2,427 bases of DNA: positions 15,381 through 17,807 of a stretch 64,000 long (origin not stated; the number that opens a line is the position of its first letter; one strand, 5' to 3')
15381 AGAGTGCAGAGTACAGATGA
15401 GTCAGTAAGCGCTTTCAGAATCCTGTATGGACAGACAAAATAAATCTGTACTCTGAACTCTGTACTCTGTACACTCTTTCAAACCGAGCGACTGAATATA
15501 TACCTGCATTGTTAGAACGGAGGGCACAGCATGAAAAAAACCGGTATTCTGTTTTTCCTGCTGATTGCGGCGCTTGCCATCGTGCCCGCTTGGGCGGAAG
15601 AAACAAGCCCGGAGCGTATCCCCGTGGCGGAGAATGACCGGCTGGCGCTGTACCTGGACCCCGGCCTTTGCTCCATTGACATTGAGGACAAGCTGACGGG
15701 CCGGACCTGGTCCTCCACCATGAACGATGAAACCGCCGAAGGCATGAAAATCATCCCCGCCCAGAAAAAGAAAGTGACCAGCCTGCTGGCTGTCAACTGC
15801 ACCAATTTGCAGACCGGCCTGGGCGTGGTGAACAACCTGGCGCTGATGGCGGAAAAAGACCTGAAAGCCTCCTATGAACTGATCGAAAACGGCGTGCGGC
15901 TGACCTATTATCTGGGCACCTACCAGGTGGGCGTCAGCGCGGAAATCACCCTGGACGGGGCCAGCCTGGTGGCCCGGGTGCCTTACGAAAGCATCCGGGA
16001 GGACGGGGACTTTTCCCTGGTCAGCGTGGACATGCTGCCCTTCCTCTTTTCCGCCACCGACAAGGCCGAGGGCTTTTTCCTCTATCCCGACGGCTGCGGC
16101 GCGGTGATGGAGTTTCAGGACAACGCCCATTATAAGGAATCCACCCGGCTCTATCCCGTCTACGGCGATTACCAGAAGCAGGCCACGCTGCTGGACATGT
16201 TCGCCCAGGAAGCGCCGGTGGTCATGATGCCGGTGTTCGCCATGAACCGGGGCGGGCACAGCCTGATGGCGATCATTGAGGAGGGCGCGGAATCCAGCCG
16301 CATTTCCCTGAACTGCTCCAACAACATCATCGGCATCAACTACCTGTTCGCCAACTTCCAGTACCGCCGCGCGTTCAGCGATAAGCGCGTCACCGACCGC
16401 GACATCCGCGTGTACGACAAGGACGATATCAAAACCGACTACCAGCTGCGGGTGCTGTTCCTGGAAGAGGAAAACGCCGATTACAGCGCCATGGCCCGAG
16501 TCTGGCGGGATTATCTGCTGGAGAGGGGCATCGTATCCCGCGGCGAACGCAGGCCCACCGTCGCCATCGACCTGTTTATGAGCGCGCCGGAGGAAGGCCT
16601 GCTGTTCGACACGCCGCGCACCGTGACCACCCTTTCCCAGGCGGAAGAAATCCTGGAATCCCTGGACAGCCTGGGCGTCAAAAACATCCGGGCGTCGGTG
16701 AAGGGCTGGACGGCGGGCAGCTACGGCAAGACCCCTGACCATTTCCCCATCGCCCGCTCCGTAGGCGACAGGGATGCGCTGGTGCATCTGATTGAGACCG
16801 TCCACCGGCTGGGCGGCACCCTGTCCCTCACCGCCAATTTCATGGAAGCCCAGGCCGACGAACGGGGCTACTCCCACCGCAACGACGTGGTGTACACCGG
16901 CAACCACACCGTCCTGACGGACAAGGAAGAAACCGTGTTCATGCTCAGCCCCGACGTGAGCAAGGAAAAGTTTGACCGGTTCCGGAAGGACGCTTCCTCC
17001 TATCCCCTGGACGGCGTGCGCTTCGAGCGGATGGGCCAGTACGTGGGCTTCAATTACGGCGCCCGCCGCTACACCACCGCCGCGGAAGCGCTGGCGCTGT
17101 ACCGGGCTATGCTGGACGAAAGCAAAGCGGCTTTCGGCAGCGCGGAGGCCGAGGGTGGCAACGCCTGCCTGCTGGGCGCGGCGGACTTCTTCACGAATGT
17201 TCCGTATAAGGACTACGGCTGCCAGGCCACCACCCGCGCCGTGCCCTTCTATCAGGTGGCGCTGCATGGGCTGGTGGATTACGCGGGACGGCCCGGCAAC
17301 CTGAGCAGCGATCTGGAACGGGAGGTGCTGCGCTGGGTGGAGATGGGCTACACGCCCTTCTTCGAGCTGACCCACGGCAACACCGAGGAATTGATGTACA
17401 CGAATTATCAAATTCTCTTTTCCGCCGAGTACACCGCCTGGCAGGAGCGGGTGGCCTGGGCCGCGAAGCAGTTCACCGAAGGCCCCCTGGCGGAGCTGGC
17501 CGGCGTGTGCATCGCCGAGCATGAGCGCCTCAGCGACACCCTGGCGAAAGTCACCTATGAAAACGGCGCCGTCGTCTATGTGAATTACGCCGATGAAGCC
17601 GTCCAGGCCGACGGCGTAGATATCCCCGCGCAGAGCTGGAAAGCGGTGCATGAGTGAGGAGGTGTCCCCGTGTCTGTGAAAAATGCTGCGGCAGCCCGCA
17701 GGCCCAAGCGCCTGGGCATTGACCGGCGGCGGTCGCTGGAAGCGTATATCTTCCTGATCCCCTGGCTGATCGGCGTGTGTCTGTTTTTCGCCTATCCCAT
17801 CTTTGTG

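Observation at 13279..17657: NHL/TPR membrane protein + Yip1 protein + 708-aa secreted protein co-transcribed between two ATPase-less sugar importers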

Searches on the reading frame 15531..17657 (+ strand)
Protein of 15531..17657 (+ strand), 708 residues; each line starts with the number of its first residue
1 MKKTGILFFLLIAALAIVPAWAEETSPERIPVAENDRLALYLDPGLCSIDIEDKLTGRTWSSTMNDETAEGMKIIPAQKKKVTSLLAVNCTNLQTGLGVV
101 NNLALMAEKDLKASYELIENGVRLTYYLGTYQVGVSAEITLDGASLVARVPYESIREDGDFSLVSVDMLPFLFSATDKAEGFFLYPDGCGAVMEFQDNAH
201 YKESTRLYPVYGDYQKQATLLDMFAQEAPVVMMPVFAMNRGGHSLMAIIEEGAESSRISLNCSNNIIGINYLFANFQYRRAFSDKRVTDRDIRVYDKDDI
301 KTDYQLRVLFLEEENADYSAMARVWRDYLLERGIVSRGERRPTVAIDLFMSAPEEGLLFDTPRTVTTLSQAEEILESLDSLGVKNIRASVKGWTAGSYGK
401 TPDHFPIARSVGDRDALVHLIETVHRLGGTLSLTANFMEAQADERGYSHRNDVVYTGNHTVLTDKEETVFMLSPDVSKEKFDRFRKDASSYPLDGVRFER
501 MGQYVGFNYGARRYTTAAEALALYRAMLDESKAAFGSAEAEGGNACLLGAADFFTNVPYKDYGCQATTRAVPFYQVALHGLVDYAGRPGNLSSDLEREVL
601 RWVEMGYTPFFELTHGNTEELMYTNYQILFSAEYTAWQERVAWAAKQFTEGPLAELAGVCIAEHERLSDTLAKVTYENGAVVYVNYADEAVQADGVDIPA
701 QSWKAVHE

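Call 9: search_protein_families(library=pfam, proteins=[window:15531-17657:+], max_evalue=0.01)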
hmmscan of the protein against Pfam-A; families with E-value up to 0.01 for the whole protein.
window:15531-17657:+ (708 aa): 1 family
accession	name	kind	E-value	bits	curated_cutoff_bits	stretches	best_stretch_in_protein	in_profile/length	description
PF18952.6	DUF5696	-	5.6e-142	474.8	25.6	1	114-703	3-612/612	Family of unknown function (DUF5696)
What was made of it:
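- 15531..17657 (+): Secreted DUF5696 protein (708 aa): N-terminal beta-sandwich (30-310), (beta/alpha)8 barrel (344-650) and C-terminal beta-sandwich (660-706). The fold is GH129-like. PF18952 5.6e-142 (call 9).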

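Call 10: search_protein_families(library=ncbifam, proteins=[window:15531-17657:+], max_evalue=0.01)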
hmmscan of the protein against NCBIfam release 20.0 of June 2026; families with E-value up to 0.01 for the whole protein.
window:15531-17657:+ (708 aa): 0 families

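Call 15: find_homologous_proteins(query=window:15531-17657:+, max_evalue=0.00001)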
Query window:15531-17657:+ (708 aa): 178 proteins with E <= 0.00001 among 8000 candidates; the best 120 are listed.
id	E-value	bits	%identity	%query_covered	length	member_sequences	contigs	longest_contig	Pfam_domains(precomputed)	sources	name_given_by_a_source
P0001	0.0e+0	1546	95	100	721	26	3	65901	PF18952.7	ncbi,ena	-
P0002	0.0e+0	1378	86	97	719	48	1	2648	PF18952.7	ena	-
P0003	0.0e+0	1363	87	96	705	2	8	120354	PF18952.7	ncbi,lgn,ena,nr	ncbi:MAG: hypothetical protein IKH30_15025 [Clostridia bacterium]|nr:hypothetical protein [Clostridi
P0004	0.0e+0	1353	83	100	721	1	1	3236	PF18952.7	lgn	-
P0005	0.0e+0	1269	78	97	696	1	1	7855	PF18952.7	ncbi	-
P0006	0.0e+0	1234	77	97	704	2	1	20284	PF18952.7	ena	-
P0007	0.0e+0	1233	77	97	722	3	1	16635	PF18952.7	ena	-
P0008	0.0e+0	1229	76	100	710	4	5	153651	PF18952.7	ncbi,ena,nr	ncbi:MAG: hypothetical protein IKN04_19515 [Clostridia bacterium]|nr:hypothetical protein [Clostridi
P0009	0.0e+0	1224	77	96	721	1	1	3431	PF18952.7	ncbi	-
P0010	0.0e+0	1221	75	100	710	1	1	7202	PF18952.7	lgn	-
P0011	0.0e+0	1221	76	97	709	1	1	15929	PF18952.7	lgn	-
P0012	0.0e+0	1217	75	100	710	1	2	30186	PF18952.7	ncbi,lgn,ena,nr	ncbi:MAG: hypothetical protein IJI53_04925 [Clostridia bacterium]|nr:hypothetical protein [Clostridi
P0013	0.0e+0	1216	76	97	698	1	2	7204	PF18952.7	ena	-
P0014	0.0e+0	1215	76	97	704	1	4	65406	PF18952.7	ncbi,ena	-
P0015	0.0e+0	1212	75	99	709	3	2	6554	PF18952.7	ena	-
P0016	0.0e+0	1212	76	96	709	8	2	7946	PF18952.7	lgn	-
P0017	0.0e+0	1211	76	97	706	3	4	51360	PF18952.7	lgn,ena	-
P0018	0.0e+0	1211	76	97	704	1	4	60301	PF18952.7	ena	-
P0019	0.0e+0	1208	76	97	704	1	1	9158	PF18952.7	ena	-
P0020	0.0e+0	1208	75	99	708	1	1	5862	PF18952.7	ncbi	-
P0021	0.0e+0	1208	75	97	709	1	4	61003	PF18952.7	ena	-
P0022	0.0e+0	1207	75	97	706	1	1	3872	PF18952.7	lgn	-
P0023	0.0e+0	1204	76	96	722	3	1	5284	PF18952.7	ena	-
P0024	0.0e+0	1200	75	96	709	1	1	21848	PF18952.7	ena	-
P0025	0.0e+0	1198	74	100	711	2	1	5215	PF18952.7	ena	-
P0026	0.0e+0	1197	74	100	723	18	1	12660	PF18952.7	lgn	-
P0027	0.0e+0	1195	74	100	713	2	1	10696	PF18952.7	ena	-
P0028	0.0e+0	1195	74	97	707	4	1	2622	PF18952.7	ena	-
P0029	0.0e+0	1194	74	100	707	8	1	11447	PF18952.7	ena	-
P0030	0.0e+0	1194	76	95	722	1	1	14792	PF18952.7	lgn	-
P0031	0.0e+0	1190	74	100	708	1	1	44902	PF18952.7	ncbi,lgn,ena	-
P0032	0.0e+0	1187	74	96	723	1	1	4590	PF18952.7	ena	-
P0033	0.0e+0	1187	74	99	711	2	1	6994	PF18952.7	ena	-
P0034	0.0e+0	1187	75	97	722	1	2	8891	PF18952.7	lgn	-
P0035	0.0e+0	1186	75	96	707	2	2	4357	PF18952.7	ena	-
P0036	0.0e+0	1185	73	97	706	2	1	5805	PF18952.7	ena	-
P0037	0.0e+0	1182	74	97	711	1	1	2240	PF18952.7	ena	-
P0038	0.0e+0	1182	72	99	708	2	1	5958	PF18952.7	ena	-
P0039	0.0e+0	1182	72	100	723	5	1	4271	PF18952.7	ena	-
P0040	0.0e+0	1177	73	96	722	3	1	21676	PF18952.7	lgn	-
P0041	0.0e+0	1174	73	95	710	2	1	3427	PF18952.7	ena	-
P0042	0.0e+0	1173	74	99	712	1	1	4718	PF18952.7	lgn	-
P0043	0.0e+0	1173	74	97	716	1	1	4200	PF18952.7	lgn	-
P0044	0.0e+0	1166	73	95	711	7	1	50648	PF18952.7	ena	-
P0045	0.0e+0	1159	73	97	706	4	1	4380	PF18952.7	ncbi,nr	ncbi:MAG: hypothetical protein IJ708_10945 [Clostridia bacterium]|nr:hypothetical protein [Clostridi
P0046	0.0e+0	1157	71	97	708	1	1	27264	PF18952.7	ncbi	-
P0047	0.0e+0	1143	73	97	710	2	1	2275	PF18952.7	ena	-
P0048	0.0e+0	1137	70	100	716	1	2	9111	PF18952.7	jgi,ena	-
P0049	0.0e+0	1135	72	97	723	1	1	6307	PF18952.7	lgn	-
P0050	0.0e+0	1130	69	97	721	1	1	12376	PF18952.7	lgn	-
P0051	0.0e+0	1126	70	99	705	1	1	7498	PF18952.7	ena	-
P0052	0.0e+0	1126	70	98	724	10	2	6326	PF18952.7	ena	-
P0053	0.0e+0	1112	68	100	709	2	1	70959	PF18952.7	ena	-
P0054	0.0e+0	1107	84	81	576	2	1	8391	PF18952.7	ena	-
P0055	0.0e+0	1095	75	90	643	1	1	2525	PF18952.7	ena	-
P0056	0.0e+0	1093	77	86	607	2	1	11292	PF18952.7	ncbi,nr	ncbi:MAG: hypothetical protein IKN04_11590 [Clostridia bacterium]|nr:hypothetical protein [Clostridi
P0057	0.0e+0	1078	68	99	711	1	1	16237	PF18952.7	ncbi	-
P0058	0.0e+0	1044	66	97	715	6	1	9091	PF18952.7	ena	-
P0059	6.9e-275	932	58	99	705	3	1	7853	PF18952.7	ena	-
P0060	9.1e-263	892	57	97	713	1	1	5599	PF18952.7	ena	-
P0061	4.8e-255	866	57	96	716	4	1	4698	PF18952.7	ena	-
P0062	9.8e-254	862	74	72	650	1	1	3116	PF02518.32,PF18952.7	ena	-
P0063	3.2e-249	847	73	71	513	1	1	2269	PF18952.7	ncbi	-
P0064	7.5e-248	842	55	96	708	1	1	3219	PF18952.7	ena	-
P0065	6.7e-246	836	55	96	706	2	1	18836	PF18952.7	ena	-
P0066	1.0e-245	835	54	100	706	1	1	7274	PF18952.7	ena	-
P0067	1.3e-245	835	55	96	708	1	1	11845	PF18952.7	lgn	-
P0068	4.6e-245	833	55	100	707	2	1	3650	PF18952.7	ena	-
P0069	1.5e-244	832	54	100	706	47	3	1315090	PF18952.7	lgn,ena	-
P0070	1.6e-244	831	55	96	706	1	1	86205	PF18952.7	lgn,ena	-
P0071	1.2e-243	829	54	100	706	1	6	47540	PF18952.7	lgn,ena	-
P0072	2.4e-243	828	54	100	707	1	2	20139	PF18952.7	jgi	-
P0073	1.1e-241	822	53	96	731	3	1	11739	PF18952.7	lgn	-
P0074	7.4e-241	819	55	100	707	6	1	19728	PF18952.7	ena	-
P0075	1.9e-240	818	53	95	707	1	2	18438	PF18952.7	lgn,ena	-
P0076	5.6e-240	816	53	97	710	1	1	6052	PF18952.7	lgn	-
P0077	1.5e-239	815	53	100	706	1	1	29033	PF18952.7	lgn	-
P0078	1.9e-239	815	54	96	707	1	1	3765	PF18952.7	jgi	-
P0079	3.8e-239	814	53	100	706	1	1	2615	PF18952.7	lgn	-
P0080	8.7e-239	813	53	96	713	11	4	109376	PF18952.7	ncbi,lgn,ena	-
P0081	1.9e-238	811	53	100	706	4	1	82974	PF18952.7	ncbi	ncbi:MAG: DUF5696 domain-containing protein [Aristaeellaceae bacterium]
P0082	3.2e-238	811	54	97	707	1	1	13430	PF18952.7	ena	-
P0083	1.4e-237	809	53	100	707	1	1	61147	PF18952.7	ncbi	-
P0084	2.6e-237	808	52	100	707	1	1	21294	PF18952.7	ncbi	-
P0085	5.1e-237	807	52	96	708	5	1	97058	PF18952.7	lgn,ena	-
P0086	2.1e-236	805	51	97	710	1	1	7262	PF18952.7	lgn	-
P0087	3.1e-236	804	54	96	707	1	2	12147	PF18952.7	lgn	-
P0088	1.0e-235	802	54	96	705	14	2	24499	PF18952.7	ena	-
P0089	1.9e-235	801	53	96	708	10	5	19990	PF18952.7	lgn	-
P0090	2.3e-235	801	53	96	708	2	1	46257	PF18952.7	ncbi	-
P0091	3.5e-235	801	52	100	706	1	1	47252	PF18952.7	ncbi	-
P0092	5.9e-235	800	52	100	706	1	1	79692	PF18952.7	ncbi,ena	-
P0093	8.4e-235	799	52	100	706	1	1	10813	PF18952.7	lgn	-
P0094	1.3e-234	799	53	96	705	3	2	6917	PF18952.7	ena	-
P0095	1.7e-234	798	52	100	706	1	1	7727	PF18952.7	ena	-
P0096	2.1e-234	798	53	96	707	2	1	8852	PF18952.7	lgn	-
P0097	2.1e-234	798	52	100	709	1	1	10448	PF18952.7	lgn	-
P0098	2.8e-234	798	52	100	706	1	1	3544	PF18952.7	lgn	-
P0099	4.1e-234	797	52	96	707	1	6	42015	PF18952.7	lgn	-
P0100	4.3e-234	797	51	100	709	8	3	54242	PF18952.7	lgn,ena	-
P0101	2.4e-233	795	52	100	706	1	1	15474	PF18952.7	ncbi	-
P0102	3.7e-233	794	52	100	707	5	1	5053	PF18952.7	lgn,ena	-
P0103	8.2e-233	793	53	96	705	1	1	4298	PF18952.7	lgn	-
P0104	1.4e-232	792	53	96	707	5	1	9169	PF18952.7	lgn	-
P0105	1.6e-232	792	52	100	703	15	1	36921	PF18952.7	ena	-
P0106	1.6e-232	792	52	100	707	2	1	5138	PF18952.7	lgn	-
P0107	5.2e-232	790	51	100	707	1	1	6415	PF18952.7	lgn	-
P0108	2.3e-231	788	52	100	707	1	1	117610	PF18952.7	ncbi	-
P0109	4.7e-231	787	51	100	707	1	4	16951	PF18952.7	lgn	-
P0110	5.3e-231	787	52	100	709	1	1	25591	PF18952.7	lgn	-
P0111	5.6e-231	787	51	100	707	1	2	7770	PF18952.7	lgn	-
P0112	6.1e-231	787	51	100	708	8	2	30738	PF18952.7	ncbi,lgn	-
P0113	2.9e-230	784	51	100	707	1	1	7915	PF18952.7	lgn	-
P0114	2.9e-230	784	52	100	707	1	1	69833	PF18952.7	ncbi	-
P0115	3.2e-230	784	50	99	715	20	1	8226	PF18952.7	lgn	-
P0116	3.9e-230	784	53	100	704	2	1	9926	PF18952.7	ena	-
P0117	5.4e-229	780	51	100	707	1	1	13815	PF18952.7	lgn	-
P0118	7.4e-229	780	51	100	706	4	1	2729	PF18952.7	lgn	-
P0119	1.0e-228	779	52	96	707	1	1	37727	PF18952.7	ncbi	-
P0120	1.1e-228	779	52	96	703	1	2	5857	PF18952.7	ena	-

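Call 18: find_related_loci(query=A1, collection=genome_contigs, flank=10000)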
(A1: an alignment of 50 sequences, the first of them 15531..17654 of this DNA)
Query A1 (708 aa) in genome_contigs; peptide patterns used: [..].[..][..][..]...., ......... (x = any residue, [..] = any of these).
145 stretches matched a pattern; 104 encode a relative of the query (tblastn E <= 1e-3); the best 80 are kept; 76 distinct loci.
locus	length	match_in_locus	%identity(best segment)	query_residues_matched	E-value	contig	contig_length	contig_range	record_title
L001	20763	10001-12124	84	1-708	0e+0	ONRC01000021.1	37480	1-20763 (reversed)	uncultured Clostridiales bacterium isolate RUG563 genome assembly, contig: scaffold_1144, whole genome shotgun sequence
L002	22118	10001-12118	76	1-706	0e+0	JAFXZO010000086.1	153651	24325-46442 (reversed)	MAG: Clostridia bacterium isolate RGIG6889 Sheep_Rumen-5__c1297405, whole genome shotgun sequence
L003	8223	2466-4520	77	22-706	0e+0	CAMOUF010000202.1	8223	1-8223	MAG: uncultured Clostridia bacterium isolate SRR873609_bin.24_metaWRAP_v1.3_MAG genome assembly, contig: ERZ1756109_2992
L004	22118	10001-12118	75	1-707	0e+0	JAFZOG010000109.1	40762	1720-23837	MAG: Clostridia bacterium isolate RGIG7947 Water_buffalos_Rumen-1__c722186, whole genome shotgun sequence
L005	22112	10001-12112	74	1-706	0e+0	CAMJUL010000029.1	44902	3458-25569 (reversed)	MAG: uncultured Clostridia bacterium isolate SRR12081294_bin.45_metaWRAP_v1.3_MAG genome assembly, contig: ERZ12289768.1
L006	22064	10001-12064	75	18-706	0e+0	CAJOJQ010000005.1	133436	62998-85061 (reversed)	uncultured Christensenellaceae bacterium isolate Red_deer_4_mag_93 genome assembly, contig: scaffold_115, whole genome s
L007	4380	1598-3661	73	20-707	0e+0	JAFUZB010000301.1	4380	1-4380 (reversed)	MAG: Clostridia bacterium isolate RGIG4956 Roe_deer_Rumen-4__c181037, whole genome shotgun sequence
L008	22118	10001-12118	75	1-706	0e+0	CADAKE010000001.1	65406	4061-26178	MAG: uncultured Clostridiales bacterium isolate RUG13367 genome assembly, contig: RUG13367_asm_1, whole genome shotgun s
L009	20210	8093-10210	68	1-706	0e+0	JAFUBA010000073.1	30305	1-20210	MAG: Clostridia bacterium isolate RGIG4331 Roe_deer_Duodenum.Co__c139587, whole genome shotgun sequence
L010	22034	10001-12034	75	29-706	0e+0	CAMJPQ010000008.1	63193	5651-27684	MAG: uncultured Clostridia bacterium isolate SRR12081292_bin.62_metaWRAP_v1.3_MAG genome assembly, contig: ERZ12289771.4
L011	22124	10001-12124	95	1-708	0e+0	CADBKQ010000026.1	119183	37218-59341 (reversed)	MAG: uncultured Clostridiales bacterium isolate RUG14052 genome assembly, contig: RUG14052_asm_26, whole genome shotgun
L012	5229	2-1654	74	157-707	0e+0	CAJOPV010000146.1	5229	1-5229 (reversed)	uncultured Christensenellaceae bacterium isolate Rumen_Coassembly_mag_378 genome assembly, contig: k87_13032700, whole g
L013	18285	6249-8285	56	29-708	0e+0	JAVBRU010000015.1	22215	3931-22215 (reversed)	MAG: Eubacteriales bacterium isolate EPI_MAG_00204 c_000000645310, whole genome shotgun sequence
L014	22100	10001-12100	53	1-706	0e+0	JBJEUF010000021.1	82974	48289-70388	MAG: Aristaeellaceae bacterium isolate PUUB45_bin.019 NODE_125_length_82974_cov_22.690445, whole genome shotgun sequence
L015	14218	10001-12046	53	26-708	0e+0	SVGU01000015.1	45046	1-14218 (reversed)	MAG: Clostridiales bacterium isolate SIG366 NODE_18479_length_45046_cov_2.517242, whole genome shotgun sequence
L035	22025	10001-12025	38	34-707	8e-145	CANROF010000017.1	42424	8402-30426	MAG: uncultured Oscillospiraceae bacterium isolate Lapin-020__bin84 genome assembly, contig: Lapin-020__NODE_979_length_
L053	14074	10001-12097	30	32-707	6e-82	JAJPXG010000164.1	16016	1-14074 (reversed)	MAG: Lachnospiraceae bacterium isolate AH.12_10 NODE_675_length_16016_cov_6.202494, whole genome shotgun sequence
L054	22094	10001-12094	30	32-706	5e-82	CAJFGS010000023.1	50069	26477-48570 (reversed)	Candidatus Avimonas merdigallinarum isolate Chicken_16_mag_116 genome assembly, contig: MAGpy_11413_16_idba_bin_116_fasc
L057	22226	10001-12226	27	2-703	4e-81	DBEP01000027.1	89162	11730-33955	MAG TPA_asm: Lachnoclostridium sp. UBA903 UBA903_contig_1753, whole genome shotgun sequence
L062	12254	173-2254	27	28-706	3e-77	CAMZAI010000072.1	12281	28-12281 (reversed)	MAG TPA_asm: uncultured Clostridia bacterium isolate SRR10912534_bin.93_metaWRAP_v1.3_MAG genome assembly, contig: ERZ14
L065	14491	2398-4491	28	32-706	6e-75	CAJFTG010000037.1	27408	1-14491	Candidatus Avimonas caecicola isolate Chicken_7_mag_176 genome assembly, contig: MAGpy_11413_7_idba_bin_176_fascaffold_2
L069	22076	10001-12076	27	32-703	1e-71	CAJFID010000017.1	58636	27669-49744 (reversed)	Candidatus Avimonas intestinalis isolate Chicken_18_mag_13 genome assembly, contig: MAGpy_11413_18_idba_bin_13_fascaffol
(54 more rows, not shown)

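Call 26: predict_structure(alignment_id=A1)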
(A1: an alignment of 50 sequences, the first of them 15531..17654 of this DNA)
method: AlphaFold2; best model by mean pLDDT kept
length: 708 residues; sequences in the alignment: 50
mean_pLDDT: 86.7   pTM: 0.89
mean pLDDT of the five models: 86.7, 85.8, 84.3, 82.6, 77.4
residues with pLDDT >= 90: 438; 70-90: 168; 50-70: 79; < 50: 23
segments of 3 or more residues with pLDDT < 50: 17-26, 459-465, 623-625
pLDDT, mean of each block of 10 residues (from residue 1): 61 53 51 97 94 95 83 77 90 80 87 97 97 97 97 94 95 91 89 83 89 72 65 94 95 94 85 94 66 81 96 95 97 91 94 63 88 98 96 78 79 94 97 90 59 64 54 89 93 94 85 84 97 96 93 92 86 95 93 91 96 81 54 92 96 95 96 97 98 97 93
secondary structure, 60 per line:
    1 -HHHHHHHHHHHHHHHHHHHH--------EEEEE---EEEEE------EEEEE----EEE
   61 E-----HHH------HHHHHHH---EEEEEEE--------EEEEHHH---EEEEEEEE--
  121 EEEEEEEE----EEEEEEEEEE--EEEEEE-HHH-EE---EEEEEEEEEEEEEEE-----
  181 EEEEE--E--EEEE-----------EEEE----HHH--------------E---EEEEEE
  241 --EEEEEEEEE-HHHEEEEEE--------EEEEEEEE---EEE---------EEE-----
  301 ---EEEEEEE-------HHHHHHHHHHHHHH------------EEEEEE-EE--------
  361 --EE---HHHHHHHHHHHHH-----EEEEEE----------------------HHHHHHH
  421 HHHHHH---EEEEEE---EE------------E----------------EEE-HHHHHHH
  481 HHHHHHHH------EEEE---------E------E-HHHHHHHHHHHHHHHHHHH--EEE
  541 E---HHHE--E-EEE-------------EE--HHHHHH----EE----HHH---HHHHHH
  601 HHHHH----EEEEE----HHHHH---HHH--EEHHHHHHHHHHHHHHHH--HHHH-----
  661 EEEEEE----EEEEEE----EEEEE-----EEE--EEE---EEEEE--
elements in order (helices of 4 or more, strands of 3 or more residues): H2-21 E30-34 E38-42 E49-53 E58-61 H76-82 E86-92 E101-104 E111-118 E121-128 E133-142 E145-150 E161-175 E181-185 E191-194 E206-209 E235-240 E243-251 E256-261 E270-277 E281-283 E293-295 E304-310 H318-331 E344-349 H368-380 E386-391 H414-426 E430-435 E470-472 H474-488 E495-498 H517-535 E538-541 E553-555 H573-578 H595-605 E610-614 H619-623 H634-649 H652-655 E661-666 E671-676 E681-685 E691-693 E696-698 E702-706
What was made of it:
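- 15531..17657 (+): AF2 pLDDT 86.7, pTM 0.89 (call 26).
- On GH129 glycoside hydrolases: AF2 model with pLDDT 86.7 (call 26).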

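Call 28: search_solved_structures(query=A1, max_evalue=1)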
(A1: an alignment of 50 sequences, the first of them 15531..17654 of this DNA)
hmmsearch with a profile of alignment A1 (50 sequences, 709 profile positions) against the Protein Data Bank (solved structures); distinct sequences matched with E-value up to 1: 3.
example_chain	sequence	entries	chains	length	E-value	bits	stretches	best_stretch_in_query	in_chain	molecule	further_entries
5wzq_A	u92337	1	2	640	0.00034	22.2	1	362-430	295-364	Alpha-N-acetylgalactosaminidase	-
5wzn_A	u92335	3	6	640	0.0011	20.5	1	362-427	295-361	Alpha-N-acetylgalactosaminidase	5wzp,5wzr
5opq_A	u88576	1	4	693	0.39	12.1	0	5-64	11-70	3,6-anhydro-D-galactosidase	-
